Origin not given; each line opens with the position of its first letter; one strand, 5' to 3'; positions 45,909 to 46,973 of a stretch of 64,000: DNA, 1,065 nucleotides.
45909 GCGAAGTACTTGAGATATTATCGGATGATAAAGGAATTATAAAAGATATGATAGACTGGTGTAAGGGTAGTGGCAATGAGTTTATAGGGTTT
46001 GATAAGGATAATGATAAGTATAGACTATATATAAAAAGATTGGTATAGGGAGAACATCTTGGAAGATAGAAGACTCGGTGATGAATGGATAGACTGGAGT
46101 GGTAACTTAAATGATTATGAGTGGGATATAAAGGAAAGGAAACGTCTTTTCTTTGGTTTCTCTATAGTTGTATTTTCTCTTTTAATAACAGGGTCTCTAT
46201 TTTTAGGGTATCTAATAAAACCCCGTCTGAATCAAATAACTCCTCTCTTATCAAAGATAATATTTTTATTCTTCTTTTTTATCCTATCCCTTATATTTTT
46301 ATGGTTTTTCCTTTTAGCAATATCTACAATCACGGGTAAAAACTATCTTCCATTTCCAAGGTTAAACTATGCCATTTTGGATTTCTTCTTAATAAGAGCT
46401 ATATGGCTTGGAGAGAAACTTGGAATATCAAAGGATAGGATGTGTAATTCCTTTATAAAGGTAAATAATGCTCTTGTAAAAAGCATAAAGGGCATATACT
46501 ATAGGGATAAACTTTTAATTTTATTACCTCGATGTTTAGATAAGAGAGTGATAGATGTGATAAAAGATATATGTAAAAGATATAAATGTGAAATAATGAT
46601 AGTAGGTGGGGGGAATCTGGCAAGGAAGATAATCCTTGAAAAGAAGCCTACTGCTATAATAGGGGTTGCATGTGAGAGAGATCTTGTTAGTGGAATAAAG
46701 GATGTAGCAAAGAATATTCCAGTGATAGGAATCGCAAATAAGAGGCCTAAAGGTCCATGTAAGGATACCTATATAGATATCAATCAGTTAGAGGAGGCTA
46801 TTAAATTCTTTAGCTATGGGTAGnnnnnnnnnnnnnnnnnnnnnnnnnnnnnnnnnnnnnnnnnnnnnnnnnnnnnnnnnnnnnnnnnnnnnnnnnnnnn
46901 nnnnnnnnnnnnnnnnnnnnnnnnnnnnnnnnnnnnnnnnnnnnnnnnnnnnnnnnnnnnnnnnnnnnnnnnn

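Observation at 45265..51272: Seven-gene operon downstream of ftsK: LolA, TusA-like, DUF116-like Cys-rich membrane protein, THUMP-less ThiI-like PP-loop ATPase, small acidic protein, orphan TldD, and a fused Memo-AMMECR1 protein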

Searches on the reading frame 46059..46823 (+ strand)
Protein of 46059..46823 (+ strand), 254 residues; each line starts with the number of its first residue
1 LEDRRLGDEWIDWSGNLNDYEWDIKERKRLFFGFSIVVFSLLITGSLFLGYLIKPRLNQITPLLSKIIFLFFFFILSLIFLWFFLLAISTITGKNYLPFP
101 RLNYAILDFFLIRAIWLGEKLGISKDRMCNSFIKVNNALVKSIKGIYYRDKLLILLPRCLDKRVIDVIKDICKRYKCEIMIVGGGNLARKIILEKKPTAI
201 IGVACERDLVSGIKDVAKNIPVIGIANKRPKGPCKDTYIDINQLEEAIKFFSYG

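Call 3: search_protein_families(library=pfam, proteins=[window:46059-46823:+], max_evalue=0.01)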
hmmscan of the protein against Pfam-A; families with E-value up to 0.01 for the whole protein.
window:46059-46823:+ (254 aa): 1 family
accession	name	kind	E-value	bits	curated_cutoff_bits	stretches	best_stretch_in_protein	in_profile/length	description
PF01976.22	DUF116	-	2.9e-30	105.2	25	2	165-248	73-155/155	Protein of unknown function DUF116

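Call 4: search_protein_families(library=ncbifam, proteins=[window:46059-46823:+], max_evalue=0.01)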
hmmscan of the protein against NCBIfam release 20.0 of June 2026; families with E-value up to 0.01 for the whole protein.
window:46059-46823:+ (254 aa): 0 families

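Call 26: find_homologous_proteins(query=window:46059-46823:+, max_evalue=0.00001)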
Query window:46059-46823:+ (254 aa): 1323 proteins with E <= 0.00001 among 2354 candidates; the best 120 are listed.
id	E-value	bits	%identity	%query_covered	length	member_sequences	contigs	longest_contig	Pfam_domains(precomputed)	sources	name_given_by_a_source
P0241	1.4e-164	564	100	100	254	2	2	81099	PF01976.24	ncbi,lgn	-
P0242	3.0e-72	261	50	99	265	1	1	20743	PF01976.24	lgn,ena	-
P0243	4.4e-72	261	49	100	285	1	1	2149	PF01976.24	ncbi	-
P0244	1.5e-71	259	51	98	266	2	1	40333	PF01976.24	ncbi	-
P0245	1.2e-70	256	46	98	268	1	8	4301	PF01976.24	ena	-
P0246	1.2e-70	256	49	98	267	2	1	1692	PF01976.24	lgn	-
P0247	3.1e-70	255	52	98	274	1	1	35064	PF01976.24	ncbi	ncbi:MAG: DUF116 domain-containing protein [Acidobacteriota bacterium]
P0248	1.4e-69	253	47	99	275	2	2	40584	PF01976.24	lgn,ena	-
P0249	2.8e-69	252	50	98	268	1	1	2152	PF01976.24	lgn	-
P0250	3.2e-69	251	48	98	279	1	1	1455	PF01976.24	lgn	-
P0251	4.7e-69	251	51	97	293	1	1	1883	PF01976.24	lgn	-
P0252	1.6e-68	249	48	99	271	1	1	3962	PF01976.24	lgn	-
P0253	4.6e-68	248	48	99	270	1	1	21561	PF01976.24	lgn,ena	-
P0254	5.3e-68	247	49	99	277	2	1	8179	PF01976.24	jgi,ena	-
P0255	7.1e-68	247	49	94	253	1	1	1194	PF01976.24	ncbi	-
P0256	1.7e-67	246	47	99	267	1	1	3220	PF01976.24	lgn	-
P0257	1.8e-67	246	47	99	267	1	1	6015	PF01976.24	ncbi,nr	ncbi:DUF116 domain-containing protein [candidate division KSB1 bacterium]|nr:DUF116 domain-containin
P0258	3.7e-67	245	50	98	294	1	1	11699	PF01976.24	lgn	-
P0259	4.6e-67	244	48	99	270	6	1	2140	PF01976.24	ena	-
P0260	7.0e-67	244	47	99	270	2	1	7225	PF01976.24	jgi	jgi:uncharacterized protein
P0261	1.0e-66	243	50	98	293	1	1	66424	PF01976.24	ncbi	-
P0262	1.6e-66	243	46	99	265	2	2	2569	PF01976.24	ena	-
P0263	1.6e-66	243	44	99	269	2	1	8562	PF01976.24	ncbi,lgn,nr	ncbi:MAG: DUF116 domain-containing protein [candidate division NC10 bacterium]|nr:DUF116 domain-cont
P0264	2.6e-66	242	51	98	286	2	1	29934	PF01976.24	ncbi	-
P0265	3.4e-66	241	48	99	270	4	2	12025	PF01976.24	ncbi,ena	-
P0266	4.5e-66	241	49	99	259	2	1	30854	PF01976.24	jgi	jgi:hypothetical protein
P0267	5.2e-66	241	46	99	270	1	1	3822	PF01976.24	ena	-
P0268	6.0e-66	241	50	98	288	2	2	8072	PF01976.24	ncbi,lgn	-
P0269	8.9e-66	240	48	99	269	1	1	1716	PF01976.24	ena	-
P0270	1.0e-65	240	48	99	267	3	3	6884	PF01976.24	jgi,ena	-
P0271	2.0e-65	239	51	98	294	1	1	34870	PF01976.24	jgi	jgi:hypothetical protein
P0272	2.2e-65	239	46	99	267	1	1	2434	PF01976.24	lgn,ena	-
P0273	2.4e-65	239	46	99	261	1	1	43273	PF01976.24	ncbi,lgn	-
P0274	2.5e-65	239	44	99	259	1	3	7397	PF01976.24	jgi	jgi:hypothetical protein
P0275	2.9e-65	238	45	99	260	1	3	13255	PF01976.24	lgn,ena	-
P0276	3.0e-65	238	47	99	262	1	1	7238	PF01976.24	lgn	-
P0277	4.4e-65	238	47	99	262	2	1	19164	PF01976.24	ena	-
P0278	6.6e-65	237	47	99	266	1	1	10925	PF01976.24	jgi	-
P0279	1.3e-64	236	48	99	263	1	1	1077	PF01976.24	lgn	-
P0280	1.5e-64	236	46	98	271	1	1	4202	PF01976.24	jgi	-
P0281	1.6e-64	236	47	98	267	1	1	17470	PF01976.24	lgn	-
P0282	1.9e-64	236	46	99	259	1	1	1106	PF01976.24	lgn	-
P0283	3.6e-64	235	45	99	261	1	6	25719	PF01976.24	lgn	-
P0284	3.6e-64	235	48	98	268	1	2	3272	PF01976.24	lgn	-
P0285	3.7e-64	235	45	99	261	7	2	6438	PF01976.24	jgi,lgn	-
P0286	3.8e-64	235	49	99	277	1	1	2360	PF01976.24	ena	-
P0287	4.2e-64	235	47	99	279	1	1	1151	PF01976.24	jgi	jgi:hypothetical protein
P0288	5.2e-64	234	47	98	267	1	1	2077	PF01976.24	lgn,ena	-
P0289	5.5e-64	234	47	98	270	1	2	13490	PF01976.24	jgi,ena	-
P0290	6.2e-64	234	44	99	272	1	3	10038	PF01976.24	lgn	-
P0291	1.2e-63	233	47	98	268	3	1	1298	PF01976.24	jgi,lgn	-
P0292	1.4e-63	233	45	100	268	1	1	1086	PF01976.24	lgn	-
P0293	1.6e-63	233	47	98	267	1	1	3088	PF01976.24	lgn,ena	-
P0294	1.7e-63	233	47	98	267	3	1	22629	PF01976.24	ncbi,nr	ncbi:MAG: DUF116 domain-containing protein [Candidatus Latescibacteria bacterium]|nr:DUF116 domain-c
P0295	1.9e-63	232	48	98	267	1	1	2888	PF01976.24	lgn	-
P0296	2.1e-63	232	47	93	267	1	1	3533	PF01976.24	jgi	jgi:hypothetical protein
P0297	2.1e-63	232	45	98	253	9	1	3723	PF01976.24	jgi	jgi:hypothetical protein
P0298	2.5e-63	232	48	99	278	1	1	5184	PF01976.24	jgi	jgi:hypothetical protein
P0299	3.5e-63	232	46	99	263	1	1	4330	PF01976.24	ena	-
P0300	3.8e-63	231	47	98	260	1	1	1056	PF01976.24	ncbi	-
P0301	4.3e-63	231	47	99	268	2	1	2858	PF01976.24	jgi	jgi:hypothetical protein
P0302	6.8e-63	231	47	99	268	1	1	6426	PF01976.24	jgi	-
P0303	7.5e-63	230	46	98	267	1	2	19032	PF01976.24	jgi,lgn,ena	-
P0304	8.2e-63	230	45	99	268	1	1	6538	PF01976.24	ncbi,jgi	-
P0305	8.6e-63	230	46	98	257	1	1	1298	PF01976.24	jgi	jgi:hypothetical protein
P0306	1.1e-62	230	44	99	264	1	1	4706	PF01976.24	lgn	-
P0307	1.5e-62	230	45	99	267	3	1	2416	PF01976.24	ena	-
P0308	1.5e-62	230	48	98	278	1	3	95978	PF01976.24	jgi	-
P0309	1.5e-62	229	45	98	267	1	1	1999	PF01976.24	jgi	jgi:hypothetical protein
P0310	1.5e-62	229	45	99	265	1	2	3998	PF01976.24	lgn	-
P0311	1.6e-62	229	43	99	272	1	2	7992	PF01976.24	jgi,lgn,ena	-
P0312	2.0e-62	229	45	98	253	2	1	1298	PF01976.24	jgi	-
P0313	2.1e-62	229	43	99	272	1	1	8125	PF01976.24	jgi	-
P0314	3.1e-62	228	44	98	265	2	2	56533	PF01976.24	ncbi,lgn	ncbi:MAG: DUF116 domain-containing protein [Candidatus Goldiibacteriota bacterium]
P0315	4.0e-62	228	46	98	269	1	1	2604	PF01976.24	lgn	-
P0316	4.6e-62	228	45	98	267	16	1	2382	PF01976.24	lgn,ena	-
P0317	6.9e-62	227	46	99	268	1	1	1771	PF01976.24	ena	-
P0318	1.2e-61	227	44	99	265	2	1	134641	PF01976.24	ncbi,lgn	ncbi:MAG: DUF116 domain-containing protein [Candidatus Zhuqueibacterota bacterium]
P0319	1.4e-61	226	46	98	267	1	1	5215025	PF01976.24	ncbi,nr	ncbi:MAG: DUF116 domain-containing protein [bacterium]|nr:MAG: DUF116 domain-containing protein [bac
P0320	1.5e-61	226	44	99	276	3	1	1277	PF01976.24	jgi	jgi:hypothetical protein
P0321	1.9e-61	226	46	98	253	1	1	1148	PF01976.24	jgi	jgi:hypothetical protein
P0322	2.1e-61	226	47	99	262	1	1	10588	PF01976.24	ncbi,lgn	-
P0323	2.2e-61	226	43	98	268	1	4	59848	PF01976.24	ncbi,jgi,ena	-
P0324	2.7e-61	225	45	98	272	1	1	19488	PF01976.24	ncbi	-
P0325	3.1e-61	225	46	99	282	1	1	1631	PF01976.24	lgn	-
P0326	3.4e-61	225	44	99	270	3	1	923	PF01976.24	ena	-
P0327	3.6e-61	225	46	99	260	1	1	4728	PF01976.24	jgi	jgi:uncharacterized protein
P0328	4.2e-61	225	47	98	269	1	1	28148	PF01976.24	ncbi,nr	ncbi:DUF116 domain-containing protein [candidate division KSB1 bacterium]|nr:DUF116 domain-containin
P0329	4.7e-61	225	46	99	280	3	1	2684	PF01976.24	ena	-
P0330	5.3e-61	224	46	98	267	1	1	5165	PF01976.24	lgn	-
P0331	5.4e-61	224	47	98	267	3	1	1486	PF01976.24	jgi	-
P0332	5.5e-61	224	44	98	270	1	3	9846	PF01976.24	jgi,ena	-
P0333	5.8e-61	224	45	99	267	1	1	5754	PF01976.24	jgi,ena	-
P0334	6.3e-61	224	46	98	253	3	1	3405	PF01976.24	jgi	jgi:hypothetical protein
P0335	6.5e-61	224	46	98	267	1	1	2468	PF01976.24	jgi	jgi:hypothetical protein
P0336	6.5e-61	224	45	99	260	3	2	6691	PF01976.24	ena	-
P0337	6.7e-61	224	45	98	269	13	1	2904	PF01976.24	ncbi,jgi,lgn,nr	ncbi:MAG: DUF116 domain-containing protein [bacterium]|jgi:hypothetical protein|nr:DUF116 domain-con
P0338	7.2e-61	224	45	98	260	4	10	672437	PF01976.24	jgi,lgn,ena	jgi:uncharacterized protein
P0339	8.6e-61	224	45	99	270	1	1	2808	PF01976.24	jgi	jgi:hypothetical protein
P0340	9.7e-61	224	46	98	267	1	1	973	PF01976.24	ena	-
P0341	9.8e-61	224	43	99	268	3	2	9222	PF01976.24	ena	-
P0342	1.3e-60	223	45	99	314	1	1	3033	PF01976.24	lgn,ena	-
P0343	1.4e-60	223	45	98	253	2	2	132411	PF01976.24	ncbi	-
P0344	2.5e-60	222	44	99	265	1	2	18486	PF01976.24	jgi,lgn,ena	-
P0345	2.6e-60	222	46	98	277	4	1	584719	PF01976.24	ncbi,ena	-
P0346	2.9e-60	222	45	98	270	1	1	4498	PF01976.24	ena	-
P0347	2.9e-60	222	44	98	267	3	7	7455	PF01976.24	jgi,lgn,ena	-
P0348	3.2e-60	222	47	98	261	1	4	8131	PF01976.24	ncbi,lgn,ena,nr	ncbi:DUF116 domain-containing protein [candidate division KSB1 bacterium]|nr:DUF116 domain-containin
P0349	3.7e-60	222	45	99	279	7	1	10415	PF01976.24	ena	-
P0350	3.8e-60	222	45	98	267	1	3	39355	PF01976.24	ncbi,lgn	-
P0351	4.4e-60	221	45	99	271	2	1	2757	PF01976.24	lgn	-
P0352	4.8e-60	221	45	98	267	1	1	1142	PF01976.24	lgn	-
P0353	5.1e-60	221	43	98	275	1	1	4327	PF01976.24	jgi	jgi:hypothetical protein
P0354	5.9e-60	221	45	98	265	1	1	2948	PF01976.24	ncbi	-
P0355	6.1e-60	221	42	99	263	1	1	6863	PF01976.24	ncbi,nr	ncbi:MAG: DUF116 domain-containing protein [candidate division KSB1 bacterium]|nr:DUF116 domain-cont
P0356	6.1e-60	221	47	98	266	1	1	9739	PF01976.24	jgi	-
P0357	6.3e-60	221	45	98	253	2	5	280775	PF01976.24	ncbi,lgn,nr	ncbi:MAG: DUF116 domain-containing protein [candidate division KSB1 bacterium]|nr:DUF116 domain-cont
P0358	7.0e-60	221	45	99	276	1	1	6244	PF01976.24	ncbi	-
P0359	7.3e-60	221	44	98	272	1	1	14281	PF01976.24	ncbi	-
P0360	7.9e-60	221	46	98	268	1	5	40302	PF01976.24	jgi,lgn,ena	-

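Call 30: find_encoding_contigs(protein=P0244, flank=5000, max_places=2)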
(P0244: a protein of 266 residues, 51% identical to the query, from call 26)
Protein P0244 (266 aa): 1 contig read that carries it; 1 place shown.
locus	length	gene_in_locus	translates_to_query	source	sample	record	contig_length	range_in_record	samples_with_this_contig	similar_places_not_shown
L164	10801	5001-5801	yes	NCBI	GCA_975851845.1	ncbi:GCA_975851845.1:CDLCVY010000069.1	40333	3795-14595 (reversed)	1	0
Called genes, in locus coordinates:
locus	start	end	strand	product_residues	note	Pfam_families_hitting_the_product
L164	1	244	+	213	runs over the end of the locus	PF00753:Lactamase_B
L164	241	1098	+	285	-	PF02401:LYTB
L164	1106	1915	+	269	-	PF04055:Radical_SAM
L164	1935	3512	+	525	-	PF12072:RNase_Y_N, PF00013:KH_1 (faint), PF01966:HD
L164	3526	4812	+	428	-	PF01964:ThiC_Rad_SAM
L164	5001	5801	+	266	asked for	PF01976:DUF116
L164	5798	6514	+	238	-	-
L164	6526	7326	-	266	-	-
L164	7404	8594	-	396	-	PF07228:SpoIIE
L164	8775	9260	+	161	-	PF02915:Rubrerythrin, PF09537:DUF2383 (faint)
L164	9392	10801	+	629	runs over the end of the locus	PF13517:FG-GAP_3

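Call 31: find_encoding_contigs(protein=P0247, flank=5000, max_places=2)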
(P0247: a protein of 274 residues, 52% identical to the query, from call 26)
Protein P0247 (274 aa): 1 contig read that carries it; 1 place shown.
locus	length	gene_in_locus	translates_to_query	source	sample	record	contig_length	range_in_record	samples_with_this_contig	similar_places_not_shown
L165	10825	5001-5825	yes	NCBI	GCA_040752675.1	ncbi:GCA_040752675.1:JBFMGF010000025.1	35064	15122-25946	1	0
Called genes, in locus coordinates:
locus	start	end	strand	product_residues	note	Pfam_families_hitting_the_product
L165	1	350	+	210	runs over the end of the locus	PF00753:Lactamase_B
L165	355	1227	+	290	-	PF02401:LYTB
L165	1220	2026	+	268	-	PF04055:Radical_SAM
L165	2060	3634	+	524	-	PF12072:RNase_Y_N, PF01966:HD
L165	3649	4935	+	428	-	PF01964:ThiC_Rad_SAM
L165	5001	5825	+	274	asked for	PF01976:DUF116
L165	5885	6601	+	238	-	-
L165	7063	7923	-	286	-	-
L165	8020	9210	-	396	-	PF07228:SpoIIE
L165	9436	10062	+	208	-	PF25087:GMPPB_C (faint), PF00132:Hexapep (weak)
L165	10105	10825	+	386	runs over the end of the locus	PF02771:Acyl-CoA_dh_N, PF02770:Acyl-CoA_dh_M, PF00441:Acyl-CoA_dh_1, PF08028:Acyl-CoA_dh_2, PF22924:ACOX_C_alpha1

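Call 32: find_encoding_contigs(protein=P0261, flank=5000, max_places=2)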
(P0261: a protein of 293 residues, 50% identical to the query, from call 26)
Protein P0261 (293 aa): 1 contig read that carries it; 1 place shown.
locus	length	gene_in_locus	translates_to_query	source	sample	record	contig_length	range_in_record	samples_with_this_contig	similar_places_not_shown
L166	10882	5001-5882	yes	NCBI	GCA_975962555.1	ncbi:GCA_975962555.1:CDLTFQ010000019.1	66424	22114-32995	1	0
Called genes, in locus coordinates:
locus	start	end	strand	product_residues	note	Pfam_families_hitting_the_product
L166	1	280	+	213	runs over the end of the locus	PF00753:Lactamase_B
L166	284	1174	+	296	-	PF02401:LYTB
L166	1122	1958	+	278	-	PF04055:Radical_SAM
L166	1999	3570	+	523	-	PF12072:RNase_Y_N, PF00013:KH_1 (faint), PF08668:HDOD (faint), PF01966:HD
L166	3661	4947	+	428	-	PF01964:ThiC_Rad_SAM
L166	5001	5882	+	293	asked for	PF01976:DUF116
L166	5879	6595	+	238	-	-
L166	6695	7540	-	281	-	-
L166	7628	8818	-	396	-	PF07228:SpoIIE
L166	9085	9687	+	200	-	PF25087:GMPPB_C (faint), PF00132:Hexapep (weak)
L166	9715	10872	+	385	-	PF02771:Acyl-CoA_dh_N, PF02770:Acyl-CoA_dh_M, PF00441:Acyl-CoA_dh_1, PF08028:Acyl-CoA_dh_2, PF22924:ACOX_C_alpha1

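Call 33: find_encoding_contigs(protein=P0338, flank=5000, max_places=3)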
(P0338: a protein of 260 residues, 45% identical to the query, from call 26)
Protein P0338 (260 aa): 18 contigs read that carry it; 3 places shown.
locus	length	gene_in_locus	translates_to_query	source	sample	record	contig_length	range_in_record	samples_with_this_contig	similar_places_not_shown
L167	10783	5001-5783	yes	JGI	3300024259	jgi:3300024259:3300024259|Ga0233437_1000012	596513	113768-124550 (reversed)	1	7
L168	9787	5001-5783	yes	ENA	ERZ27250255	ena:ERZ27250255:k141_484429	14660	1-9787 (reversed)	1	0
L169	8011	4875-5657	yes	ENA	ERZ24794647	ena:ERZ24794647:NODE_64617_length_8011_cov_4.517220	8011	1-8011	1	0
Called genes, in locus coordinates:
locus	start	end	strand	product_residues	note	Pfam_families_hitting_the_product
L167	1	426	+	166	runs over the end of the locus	PF00994:MoCF_biosynth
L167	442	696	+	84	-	PF02597:ThiS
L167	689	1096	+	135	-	PF02391:MoaE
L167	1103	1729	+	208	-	PF02511:Thy1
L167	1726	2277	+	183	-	PF22769:DCD, PF00692:dUTPase (faint)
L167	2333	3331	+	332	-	PF04055:Radical_SAM, PF13353:Fer4_12 (weak), PF06463:Mob_synth_C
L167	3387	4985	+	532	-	PF23545:Zn_ribbon_HMPTM, PF04055:Radical_SAM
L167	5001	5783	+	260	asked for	PF01976:DUF116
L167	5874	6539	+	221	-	-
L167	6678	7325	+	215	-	PF12225:DUF5981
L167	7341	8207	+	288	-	PF02219:MTHFR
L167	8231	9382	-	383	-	PF04015:DUF362, PF12797:Fer4_2 (faint), PF00037:Fer4 (faint), PF12838:Fer4_7 (weak), PF13237:Fer4_10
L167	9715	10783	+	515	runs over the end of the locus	PF16980:CitMHS_2, PF03600:CitMHS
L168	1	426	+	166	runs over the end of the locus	PF00994:MoCF_biosynth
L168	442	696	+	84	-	PF02597:ThiS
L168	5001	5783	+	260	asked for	PF01976:DUF116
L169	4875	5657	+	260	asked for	PF01976:DUF116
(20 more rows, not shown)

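Call 34: find_encoding_contigs(protein=P0318, flank=5000, max_places=2)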
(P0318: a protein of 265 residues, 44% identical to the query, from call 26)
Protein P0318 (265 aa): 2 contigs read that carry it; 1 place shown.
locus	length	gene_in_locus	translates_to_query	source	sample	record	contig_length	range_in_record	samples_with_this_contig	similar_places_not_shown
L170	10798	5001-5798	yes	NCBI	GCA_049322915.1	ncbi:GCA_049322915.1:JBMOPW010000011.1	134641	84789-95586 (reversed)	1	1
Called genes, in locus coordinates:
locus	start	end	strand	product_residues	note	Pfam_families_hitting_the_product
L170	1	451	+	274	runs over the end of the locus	PF00512:HisKA, PF02518:HATPase_c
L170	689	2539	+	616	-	PF00072:Response_reg, PF00989:PAS, PF13188:PAS_8, PF13426:PAS_9, PF08448:PAS_4 (weak), PF13426:PAS_9 (weak), PF00512:HisKA, PF02518:HATPase_c, +1 more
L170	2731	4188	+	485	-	PF00072:Response_reg, PF00158:Sigma54_activat, PF01078:Mg_chelatase (faint), PF14532:Sigma54_activ_2, PF07724:AAA_2 (weak), PF07728:AAA_5 (weak), PF25601:AAA_lid_14, PF02954:HTH_8, +2 more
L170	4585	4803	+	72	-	PF01106:NifU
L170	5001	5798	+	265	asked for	PF01976:DUF116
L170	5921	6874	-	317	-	-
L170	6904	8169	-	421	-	-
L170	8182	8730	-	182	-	-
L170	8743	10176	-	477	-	-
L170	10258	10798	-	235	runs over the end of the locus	-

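Call 35: find_encoding_contigs(protein=P0314, flank=5000, max_places=2)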
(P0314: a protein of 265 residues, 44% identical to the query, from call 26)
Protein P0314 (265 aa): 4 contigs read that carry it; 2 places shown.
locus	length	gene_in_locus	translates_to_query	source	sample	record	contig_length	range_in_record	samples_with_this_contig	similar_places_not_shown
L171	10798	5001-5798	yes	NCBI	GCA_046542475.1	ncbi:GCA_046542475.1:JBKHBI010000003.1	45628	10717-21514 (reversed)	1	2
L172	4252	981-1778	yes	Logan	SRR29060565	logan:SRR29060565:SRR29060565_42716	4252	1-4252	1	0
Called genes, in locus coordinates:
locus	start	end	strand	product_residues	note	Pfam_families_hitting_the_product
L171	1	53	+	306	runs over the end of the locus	PF01820:Dala_Dala_lig_N, PF01071:GARS_A (weak), PF02655:ATP-grasp_3, PF02786:CPSase_L_D2 (weak), PF08443:RimK, PF02222:ATP-grasp (weak), PF07478:Dala_Dala_lig_C, PF13535:ATP-grasp_4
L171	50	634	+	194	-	PF03799:FtsQ_DivIB_C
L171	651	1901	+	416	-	PF11104:PilM_2 (faint), PF14450:FtsA, PF02491:SHS2_FTSA, PF06277:EutA (weak), PF06723:MreB_Mbl, PF14450:FtsA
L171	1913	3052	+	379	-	PF00091:Tubulin, PF12327:FtsZ_C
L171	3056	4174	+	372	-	PF01520:Amidase_3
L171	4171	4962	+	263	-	PF02578:Cu-oxidase_4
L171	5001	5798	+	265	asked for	PF01976:DUF116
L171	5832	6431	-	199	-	PF01914:MarC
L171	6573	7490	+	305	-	-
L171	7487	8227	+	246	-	-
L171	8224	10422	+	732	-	PF17764:PriA_3primeBD, PF00270:DEAD, PF04851:ResIII, PF18319:Zn_ribbon_PriA, PF00271:Helicase_C (weak), PF18074:PriA_C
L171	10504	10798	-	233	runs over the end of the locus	PF00149:Metallophos, PF12850:Metallophos_2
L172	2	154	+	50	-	?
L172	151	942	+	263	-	PF02578:Cu-oxidase_4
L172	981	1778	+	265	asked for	PF01976:DUF116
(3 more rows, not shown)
